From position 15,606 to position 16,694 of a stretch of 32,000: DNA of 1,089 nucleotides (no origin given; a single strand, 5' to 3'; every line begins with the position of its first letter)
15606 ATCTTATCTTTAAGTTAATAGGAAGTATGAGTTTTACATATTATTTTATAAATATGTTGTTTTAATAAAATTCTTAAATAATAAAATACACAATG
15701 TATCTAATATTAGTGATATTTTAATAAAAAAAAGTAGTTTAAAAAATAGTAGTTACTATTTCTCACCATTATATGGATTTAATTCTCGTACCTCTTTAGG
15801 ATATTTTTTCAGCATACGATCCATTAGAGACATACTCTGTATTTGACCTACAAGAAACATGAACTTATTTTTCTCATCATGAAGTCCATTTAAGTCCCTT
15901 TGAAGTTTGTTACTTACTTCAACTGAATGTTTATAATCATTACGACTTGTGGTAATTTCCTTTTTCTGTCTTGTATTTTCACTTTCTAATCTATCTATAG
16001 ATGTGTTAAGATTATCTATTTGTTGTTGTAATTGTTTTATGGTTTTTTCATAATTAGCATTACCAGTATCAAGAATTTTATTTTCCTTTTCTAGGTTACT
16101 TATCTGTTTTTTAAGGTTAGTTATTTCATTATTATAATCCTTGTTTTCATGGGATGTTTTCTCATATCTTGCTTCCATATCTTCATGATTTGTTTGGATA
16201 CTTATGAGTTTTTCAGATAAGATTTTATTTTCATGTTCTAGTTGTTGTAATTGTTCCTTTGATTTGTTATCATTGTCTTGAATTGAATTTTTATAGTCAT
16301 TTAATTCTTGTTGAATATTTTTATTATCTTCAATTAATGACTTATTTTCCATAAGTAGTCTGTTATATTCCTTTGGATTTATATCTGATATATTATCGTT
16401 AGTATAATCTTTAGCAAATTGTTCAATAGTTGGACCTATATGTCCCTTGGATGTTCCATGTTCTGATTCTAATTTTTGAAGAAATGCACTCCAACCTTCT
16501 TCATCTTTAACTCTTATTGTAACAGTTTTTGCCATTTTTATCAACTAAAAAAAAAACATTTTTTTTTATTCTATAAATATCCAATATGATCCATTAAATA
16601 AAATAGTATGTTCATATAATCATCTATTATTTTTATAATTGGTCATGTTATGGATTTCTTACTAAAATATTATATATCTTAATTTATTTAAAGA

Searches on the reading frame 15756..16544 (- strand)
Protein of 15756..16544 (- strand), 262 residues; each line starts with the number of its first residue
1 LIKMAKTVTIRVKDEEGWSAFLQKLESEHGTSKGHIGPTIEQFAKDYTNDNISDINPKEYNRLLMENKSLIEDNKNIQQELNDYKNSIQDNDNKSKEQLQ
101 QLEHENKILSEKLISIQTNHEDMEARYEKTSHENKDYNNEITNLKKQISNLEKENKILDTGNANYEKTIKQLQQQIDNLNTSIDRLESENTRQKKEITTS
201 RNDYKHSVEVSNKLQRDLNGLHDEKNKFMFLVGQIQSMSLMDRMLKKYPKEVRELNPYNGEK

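Call 8: search_protein_families(library=pfam, proteins=[window:15756-16544:-], max_evalue=0.01)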
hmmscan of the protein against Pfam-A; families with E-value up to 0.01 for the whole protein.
window:15756-16544:- (262 aa): 23 families
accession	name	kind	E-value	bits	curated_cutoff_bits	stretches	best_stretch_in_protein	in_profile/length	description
PF11559.13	ADIP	-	8.3e-06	26.4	34.3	1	116-208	44-135/151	Afadin- and alpha -actinin-Binding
PF13863.11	DUF4200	-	2e-05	25.3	29.7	0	66-124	32-90/119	Domain of unknown function (DUF4200)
PF17675.6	APG6_N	-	3.2e-05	24.8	45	1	121-226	12-119/132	Apg6 coiled-coil region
PF14282.11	FlxA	-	3.8e-05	24.2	26.3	1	131-215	9-99/101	FlxA-like protein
PF13851.11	GAS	-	8.9e-05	22.4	32.3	1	56-140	45-128/200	Growth-arrest specific micro-tubule binding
PF07888.16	CALCOCO1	-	0.00013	21.5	36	1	72-225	104-267/496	Calcium binding and coiled-coil domain (CALCOCO1) like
PF18504.6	Csm1_N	-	0.00015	22.5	26.3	1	148-194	22-68/70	Csm1 N-terminal domain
PF08647.16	BRE1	-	0.00022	21.7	27.9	1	98-189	4-95/95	BRE1 E3 ubiquitin ligase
PF05010.19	TACC_C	-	0.00022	21.4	29.9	1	119-222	2-109/201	Transforming acidic coiled-coil-containing protein (TACC), C-terminal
PF11068.13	YlqD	-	0.00029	21.6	27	0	166-240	19-91/131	YlqD protein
PF11932.13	DUF3450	-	0.00037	20.3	32.6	1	115-181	27-93/241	Protein of unknown function (DUF3450)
PF05557.18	MAD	-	0.00091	18.2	30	1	59-227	87-256/661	Mitotic checkpoint protein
PF19220.6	Rod_CreS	-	0.0012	18.5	100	1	65-197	9-141/359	Crescentin, rod domain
PF07926.17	TPR_MLP1_2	-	0.0017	18.8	36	0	166-219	63-116/129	TPR/MLP1/MLP2-like protein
PF00038.26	Filament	-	0.0021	18.2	40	0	162-225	49-112/313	Intermediate filament protein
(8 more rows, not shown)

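Call 12: find_homologous_proteins(query=window:15756-16544:-)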
Query window:15756-16544:- (262 aa): 2 proteins with E <= 0.001 among 948 candidates.
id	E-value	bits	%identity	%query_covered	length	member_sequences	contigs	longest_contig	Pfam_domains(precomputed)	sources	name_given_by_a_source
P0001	3.6e-157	539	100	99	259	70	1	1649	PF28422.1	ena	-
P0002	3.3e-140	484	93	99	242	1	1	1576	PF11559.14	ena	-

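Call 46: search_protein_families(library=phrogs, proteins=[window:15756-16535:-], max_evalue=1)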
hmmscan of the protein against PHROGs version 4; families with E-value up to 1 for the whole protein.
window:15756-16535:- (259 aa): 38 families (the best 25 are shown)
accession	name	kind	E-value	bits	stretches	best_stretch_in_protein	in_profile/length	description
phrog_1538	-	tail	0.0007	19.4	1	65-202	251-394/811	tail length tape measure protein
phrog_1660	-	head and packaging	0.0011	19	1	52-217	54-217/405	PmgS-like head morphogenesis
phrog_5777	-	unknown function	0.0014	20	1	112-197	35-118/169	-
phrog_1775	-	head and packaging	0.0028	16.2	1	47-206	461-614/1609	minor head protein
phrog_6631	-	unknown function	0.0036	17.8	1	149-223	38-112/251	-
phrog_4896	-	other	0.0046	17.5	1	81-211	126-252/291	glycerophosphoryl diester phosphodiesterase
phrog_2658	-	other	0.0049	18.1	1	162-198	85-121/126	hol-like chemotaxis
phrog_14010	-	unknown function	0.0068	17.1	1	158-236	64-141/197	-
phrog_206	-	head and packaging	0.0079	17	1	44-154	29-145/263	head scaffolding protein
phrog_25820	-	lysis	0.009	16.5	1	112-198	24-110/265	endolysin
phrog_3671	-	unknown function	0.011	16.9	1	164-200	43-79/87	-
phrog_95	-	integration and excision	0.011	15.4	1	110-203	433-526/651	integrase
phrog_937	-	other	0.014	16.7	1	116-195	8-91/115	hemolysin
phrog_167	-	tail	0.017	13.8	1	68-225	70-230/1555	tail length tape measure protein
phrog_37588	-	unknown function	0.018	16.4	2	116-180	11-72/79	-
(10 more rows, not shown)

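Call 50: predict_structure(protein=window:15756-16535:-)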
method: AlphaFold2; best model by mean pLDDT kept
length: 259 residues; sequences in the alignment: 1
mean_pLDDT: 82.2   pTM: 0.31
mean pLDDT of the five models: 82.2, 81.5, 80.6, 73.9, 65.9
residues with pLDDT >= 90: 158; 70-90: 39; 50-70: 31; < 50: 31
segments of 3 or more residues with pLDDT < 50: 1-5, 27-35, 37-44, 46-49, 256-259
pLDDT, mean of each block of 10 residues (from residue 1): 50 68 54 45 47 74 88 91 92 93 94 93 93 96 97 95 97 98 97 96 96 95 90 75 71 51
secondary structure, 60 per line:
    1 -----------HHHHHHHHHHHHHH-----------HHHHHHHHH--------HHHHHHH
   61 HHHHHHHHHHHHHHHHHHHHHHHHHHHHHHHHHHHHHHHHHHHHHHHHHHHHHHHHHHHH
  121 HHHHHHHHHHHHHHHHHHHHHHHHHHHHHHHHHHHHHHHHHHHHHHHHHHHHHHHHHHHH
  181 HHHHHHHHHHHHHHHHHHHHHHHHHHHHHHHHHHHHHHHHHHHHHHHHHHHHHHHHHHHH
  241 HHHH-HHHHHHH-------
elements in order: H12-25 H37-45 H54-244 H246-252

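Call 66: find_homologous_proteins(query=A1, max_evalue=0.001)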
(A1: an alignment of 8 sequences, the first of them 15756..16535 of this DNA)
Query A1 (8 sequences) (259 aa, profile of the alignment): 8 proteins with E <= 0.001 among 8000 candidates.
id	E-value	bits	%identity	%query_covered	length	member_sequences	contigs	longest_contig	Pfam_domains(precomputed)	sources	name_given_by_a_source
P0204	2.6e-101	357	32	97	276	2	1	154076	-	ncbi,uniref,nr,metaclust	ncbi:hypothetical protein [Methanosphaera sp. WGK6]|uniref:hypothetical protein n=1 Tax=Methanosphae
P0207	1.5e-93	331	32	97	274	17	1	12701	-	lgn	-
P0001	9.8e-88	312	100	100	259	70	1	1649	PF28422.1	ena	-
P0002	7.7e-86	306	93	100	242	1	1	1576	PF11559.14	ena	-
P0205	1.2e-50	191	47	17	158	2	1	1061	-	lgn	-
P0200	1.3e-49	187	36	42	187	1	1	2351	-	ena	-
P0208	2.3e-32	131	100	42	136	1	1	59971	PF11559.14,PF18504.7,PF14282.12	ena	-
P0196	2.1e-5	42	100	11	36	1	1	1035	-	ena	-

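Call 68: find_encoding_contigs(protein=P0207, flank=8000, max_places=1)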
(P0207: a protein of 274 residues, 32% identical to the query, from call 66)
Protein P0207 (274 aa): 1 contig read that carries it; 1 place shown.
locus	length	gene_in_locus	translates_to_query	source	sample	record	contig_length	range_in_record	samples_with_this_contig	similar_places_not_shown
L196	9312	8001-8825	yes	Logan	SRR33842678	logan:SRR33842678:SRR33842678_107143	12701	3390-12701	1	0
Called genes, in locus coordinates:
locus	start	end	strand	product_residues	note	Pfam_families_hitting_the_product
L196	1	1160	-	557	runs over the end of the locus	PF00501:AMP-binding, PF13193:AMP-binding_C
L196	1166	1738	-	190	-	PF12844:HTH_19 (weak), PF01381:HTH_3 (weak), PF02311:AraC_binding (weak), PF07883:Cupin_2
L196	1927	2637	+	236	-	PF00037:Fer4 (faint), PF12838:Fer4_7 (weak), PF13484:Fer4_16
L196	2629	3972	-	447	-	PF02878:PGM_PMM_I, PF02879:PGM_PMM_II, PF02880:PGM_PMM_III, PF00408:PGM_PMM_IV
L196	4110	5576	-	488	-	-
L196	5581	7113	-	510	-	-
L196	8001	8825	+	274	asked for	-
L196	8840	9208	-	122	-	PF13742:tRNA_anti_2, PF01336:tRNA_anti-codon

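Call 77: search_dna_similar(query=window:15756-16535:-, collection=phages, mode=protein, max_evalue=0.01, max_rows=10)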
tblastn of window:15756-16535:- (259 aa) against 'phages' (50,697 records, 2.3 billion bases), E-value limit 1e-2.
No match.

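Call 78: search_dna_similar(query=window:15756-16535:-, collection=plasmids, mode=protein, max_evalue=0.01, max_rows=10)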
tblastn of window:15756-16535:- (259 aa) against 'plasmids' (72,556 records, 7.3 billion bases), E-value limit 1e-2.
Records with a match: 2; places in all: 2; records where one place covers at least 80% of the query: 2.
Best place of each record, by identity: <60% 2.
By first word of the organism name: Methanosphaera 2.
By predicted mobility (MOB-suite, as given by PLSDB): non-mobilizable 2.
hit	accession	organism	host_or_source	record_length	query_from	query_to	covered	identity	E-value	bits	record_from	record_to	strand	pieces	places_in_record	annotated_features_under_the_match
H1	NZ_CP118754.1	Methanosphaera sp. ISO3-F5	-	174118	1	252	97%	26.5%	7e-13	75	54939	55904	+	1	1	hypothetical protein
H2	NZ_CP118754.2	Methanosphaera sp. ISO3-F5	Ovis aries,Ovine rumen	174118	1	252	97%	26.5%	7e-13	75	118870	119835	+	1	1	hypothetical protein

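Call 79: get_annotated_region(hit=H2, flank=8000)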
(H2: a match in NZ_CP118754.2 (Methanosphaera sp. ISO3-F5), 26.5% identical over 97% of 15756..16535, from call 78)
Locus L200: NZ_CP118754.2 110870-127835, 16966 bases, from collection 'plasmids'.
description: Methanosphaera sp. ISO3-F5 plasmid pNP174, complete sequence
organism: Methanosphaera sp. ISO3-F5 (NCBI taxid 1452353)
taxonomy: Archaea; Euryarchaeota; Methanobacteria; Methanobacteriales; Methanobacteriaceae; Methanosphaera; Methanosphaera sp. ISO3-F5
host: -; source: Ovis aries,Ovine rumen; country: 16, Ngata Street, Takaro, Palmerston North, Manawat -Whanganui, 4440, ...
typing (MOB-suite, as given by PLSDB): non-mobilizable
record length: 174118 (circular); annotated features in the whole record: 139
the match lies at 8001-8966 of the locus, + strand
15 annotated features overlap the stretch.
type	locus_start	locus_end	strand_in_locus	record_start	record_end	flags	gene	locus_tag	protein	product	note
CDS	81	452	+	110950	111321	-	-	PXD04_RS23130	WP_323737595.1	helix-turn-helix domain-containing protein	-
CDS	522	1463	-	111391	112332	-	-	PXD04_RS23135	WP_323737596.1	aldo/keto reductase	-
CDS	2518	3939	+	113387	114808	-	-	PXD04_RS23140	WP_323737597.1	MBL fold metallo-hydrolase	-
CDS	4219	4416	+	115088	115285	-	-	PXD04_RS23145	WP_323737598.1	histone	-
CDS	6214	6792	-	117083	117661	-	-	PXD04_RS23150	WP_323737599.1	hypothetical protein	-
CDS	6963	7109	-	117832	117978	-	-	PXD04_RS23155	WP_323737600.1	hypothetical protein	-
CDS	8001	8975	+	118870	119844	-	-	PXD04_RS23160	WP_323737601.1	hypothetical protein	-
CDS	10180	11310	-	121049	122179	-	-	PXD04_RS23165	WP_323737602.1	toxic anion resistance protein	-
CDS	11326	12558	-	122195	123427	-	-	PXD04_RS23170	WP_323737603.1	hypothetical protein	-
CDS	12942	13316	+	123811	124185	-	-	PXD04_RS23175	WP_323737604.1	hypothetical protein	-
CDS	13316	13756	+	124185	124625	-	-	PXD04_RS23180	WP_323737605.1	PIN domain-containing protein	-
CDS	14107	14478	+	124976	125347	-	-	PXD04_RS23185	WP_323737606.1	hypothetical protein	-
CDS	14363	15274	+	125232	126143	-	-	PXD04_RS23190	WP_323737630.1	MFS transporter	GO:0055085 - transmembrane transport [Evidence IEA]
CDS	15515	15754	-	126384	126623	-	-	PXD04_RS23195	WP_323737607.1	hypothetical protein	-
CDS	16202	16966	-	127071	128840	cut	-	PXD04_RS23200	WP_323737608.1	DUF2207 domain-containing protein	-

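Call 93: search_protein_families(library=pfam, proteins=[L200:6214-6792:-, L200:6963-7109:-, L200:8001-8975:+], max_evalue=0.1)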
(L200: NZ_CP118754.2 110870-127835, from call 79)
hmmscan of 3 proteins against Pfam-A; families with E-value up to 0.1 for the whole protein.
L200:6214-6792:- (192 aa): 2 families
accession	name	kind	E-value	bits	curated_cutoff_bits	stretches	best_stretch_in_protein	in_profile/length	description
PF20131.4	MC3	-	0.011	15.6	23.2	1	110-181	85-152/159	ABC-three component (ABC-3C) system Middle Component 3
PF23671.1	HTH_70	-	0.031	14.8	27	1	46-92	2-48/71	HTH 3-helical bundle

L200:6963-7109:- (48 aa): 2 families
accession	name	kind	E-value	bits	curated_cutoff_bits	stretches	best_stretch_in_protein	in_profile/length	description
PF02697.20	VAPB_antitox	-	0.00017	22.7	27.9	1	6-43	2-39/69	Putative antitoxin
PF24434.1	DUF7557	-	0.0031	17.3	25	1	5-35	2-32/45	Family of unknown function (DUF7557)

L200:8001-8975:+ (324 aa): 6 families
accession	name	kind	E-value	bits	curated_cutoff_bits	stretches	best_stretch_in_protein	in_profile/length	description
PF19776.5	DUF6262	-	0.0058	17.2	29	1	18-91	36-109/110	Family of unknown function (DUF6262)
PF13851.11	GAS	-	0.0081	16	32.3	1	48-148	36-136/200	Growth-arrest specific micro-tubule binding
PF18595.6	Nuf2_DHR10-like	-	0.015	15.8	28.4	1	59-148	26-115/117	Nuf2, DHR10-like domain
PF24319.2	DUF7491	-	0.047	14.4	30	1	51-135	6-87/90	Coiled-coil region of unknown function (DUF7491)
PF01166.23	TSC22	-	0.052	14.1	30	1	59-90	14-45/57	TSC-22/dip/bun family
PF25764.1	KIF21A_4th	-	0.096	12.8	33.1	0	39-148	41-147/183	KIF21A-like domain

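Call 121: search_protein_families(library=phrogs, proteins=[L200:6214-6792:-, L200:8001-8975:+], max_evalue=0.001)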
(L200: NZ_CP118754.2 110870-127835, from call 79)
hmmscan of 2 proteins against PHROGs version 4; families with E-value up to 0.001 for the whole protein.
L200:6214-6792:- (192 aa): 0 families

L200:8001-8975:+ (324 aa): 0 families

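Call 126: search_protein_families(library=ncbifam, proteins=[window:15756-16535:-, L200:8001-8975:+], max_evalue=0.01)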
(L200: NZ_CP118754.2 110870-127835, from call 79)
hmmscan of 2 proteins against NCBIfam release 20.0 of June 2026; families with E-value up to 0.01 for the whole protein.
window:15756-16535:- (259 aa): 13 families
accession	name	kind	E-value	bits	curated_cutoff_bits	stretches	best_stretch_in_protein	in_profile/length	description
TIGR02168.1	SMC_prok_B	equivalog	4.1e-09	34.8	567.35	1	56-223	680-850/1181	chromosome segregation protein SMC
NF045487.1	ASRP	equivalog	1.7e-07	30.2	300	1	64-202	133-459/593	archaea-specific SMC-related protein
TIGR04523.1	Mplasa_alph_rch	subfamily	2.4e-07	29.1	270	1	50-225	354-522/745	helix-rich protein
TIGR02169.1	SMC_prok_A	equivalog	5.1e-07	27.8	729.4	1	59-203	792-936/1165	chromosome segregation protein SMC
TIGR04211.1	SH3_and_anchor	equivalog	6.8e-06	25.8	65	1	163-234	65-136/198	TIGR04211 family SH3 domain-containing protein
NF002572.0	PRK02224.1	equivalog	8.2e-06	24.4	1087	1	64-224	267-430/888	DNA double-strand break repair ATPase Rad50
NF045780.1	TrlF_fam_ATP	equivalog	3.7e-05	22.6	350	1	42-231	540-719/944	TrlF family AAA-like ATPase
NF047408.1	SA0632_fam_LP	equivalog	0.00014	21.4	70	1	135-181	21-67/68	SA0632 family lipoprotein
NF041035.1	Rad50_Halo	equivalog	0.00028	19.4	1000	1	66-223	269-429/883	DNA double-strand break repair ATPase Rad50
NF003034.1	PRK03918.1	equivalog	0.00055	18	700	1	68-233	168-327/878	DNA double-strand break repair ATPase Rad50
NF010535.0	PRK13923.1-3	equivalog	0.00068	19.5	257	1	161-224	124-187/193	sporulation-specific transcriptional regulator GerR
NF041034.1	Rad50_Sulf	equivalog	0.0013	16.7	1000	1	59-252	440-630/872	DNA double-strand break repair ATPase Rad50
TIGR03007.1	pepcterm_ChnLen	equivalog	0.0077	14.5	278.85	1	48-225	183-371/498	XrtA system polysaccharide chain length determinant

L200:8001-8975:+ (324 aa): 6 families
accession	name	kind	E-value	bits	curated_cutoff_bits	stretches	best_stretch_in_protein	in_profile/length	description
TIGR02168.1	SMC_prok_B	equivalog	3.8e-09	34.9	567.35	1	47-303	681-951/1181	chromosome segregation protein SMC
NF045780.1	TrlF_fam_ATP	equivalog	2.9e-05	23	350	1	46-299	450-717/944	TrlF family AAA-like ATPase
TIGR04211.1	SH3_and_anchor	equivalog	3.9e-05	23.3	65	1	49-144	70-165/198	TIGR04211 family SH3 domain-containing protein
NF045487.1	ASRP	equivalog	0.00045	19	300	0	47-183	319-455/593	archaea-specific SMC-related protein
NF058533.1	antiphage_ProA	equivalog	0.00047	17.7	1500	1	55-304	809-1065/1903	anti-phage protein ProA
TIGR02169.1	SMC_prok_A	equivalog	0.0068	14.1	729.4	0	161-302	292-433/1165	chromosome segregation protein SMC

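Call 127: search_protein_families(library=padloc, proteins=[window:15756-16535:-, L200:8001-8975:+], max_evalue=0.01)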
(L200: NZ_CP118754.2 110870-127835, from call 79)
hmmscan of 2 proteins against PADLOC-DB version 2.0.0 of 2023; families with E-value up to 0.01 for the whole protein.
window:15756-16535:- (259 aa): 22 families
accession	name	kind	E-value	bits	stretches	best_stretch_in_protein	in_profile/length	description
PDLC00580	JetC3|JetC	-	2.7e-07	27.2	1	55-236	224-405/1068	DUF3584 domain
PDLC03865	LmuB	-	1.7e-06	24.5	1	37-231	606-807/1007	-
PDLC00505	JetC1|JetC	-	3.4e-06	23.4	1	44-221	594-770/1118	DUF3584 domain; MukB-like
PDLC00581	JetC3|JetC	-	5.4e-06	22.5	1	55-231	726-894/1473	DUF3584 domain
PDLC03859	LmuB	-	8.9e-06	23.2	1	48-216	269-429/611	-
PDLC00518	JetC1|JetC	-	2.6e-05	20.3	1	42-193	604-760/1112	DUF3584 domain; MukB-like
PDLC00519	JetC1|JetC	-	3.2e-05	20.3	1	57-220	663-833/1097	DUF3584 domain; MukB-like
PDLC00551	JetC2|JetC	-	5.8e-05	19.1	1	55-255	853-1045/1365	DUF3584 domain; MukB-like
PDLC04663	PDC-M46B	-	0.00017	18.8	1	48-218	210-384/483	-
PDLC03868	LmuB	-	0.00023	17.6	1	71-200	268-395/1035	-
PDLC00553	JetC2|JetC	-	0.00023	17.1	1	93-214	853-974/1361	DUF3584 domain; MukB-like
PDLC00582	JetC3|JetC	-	0.00029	16.8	1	56-207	881-1035/1472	DUF3584 domain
PDLC00550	JetC2|JetC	-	0.00042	16.2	1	56-227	335-502/1355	DUF3584 domain; MukB-like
PDLC00503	JetC1|JetC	-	0.00068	15.8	1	52-207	638-783/1146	DUF3584 domain; MukB-like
PDLC00509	JetC1|JetC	-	0.0012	15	1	36-199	305-472/1158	DUF3584 domain; MukB-like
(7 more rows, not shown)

L200:8001-8975:+ (324 aa): 5 families
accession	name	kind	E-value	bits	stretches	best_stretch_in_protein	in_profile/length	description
PDLC00582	JetC3|JetC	-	8.2e-06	21.9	1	37-302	762-1022/1472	DUF3584 domain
PDLC03868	LmuB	-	1.3e-05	21.7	1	54-288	240-478/1035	-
PDLC00551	JetC2|JetC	-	1.8e-05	20.8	1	56-306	745-986/1365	DUF3584 domain; MukB-like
PDLC03865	LmuB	-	0.00012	18.5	1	40-299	569-843/1007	-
PDLC00550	JetC2|JetC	-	0.00043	16.1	1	26-297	716-982/1355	DUF3584 domain; MukB-like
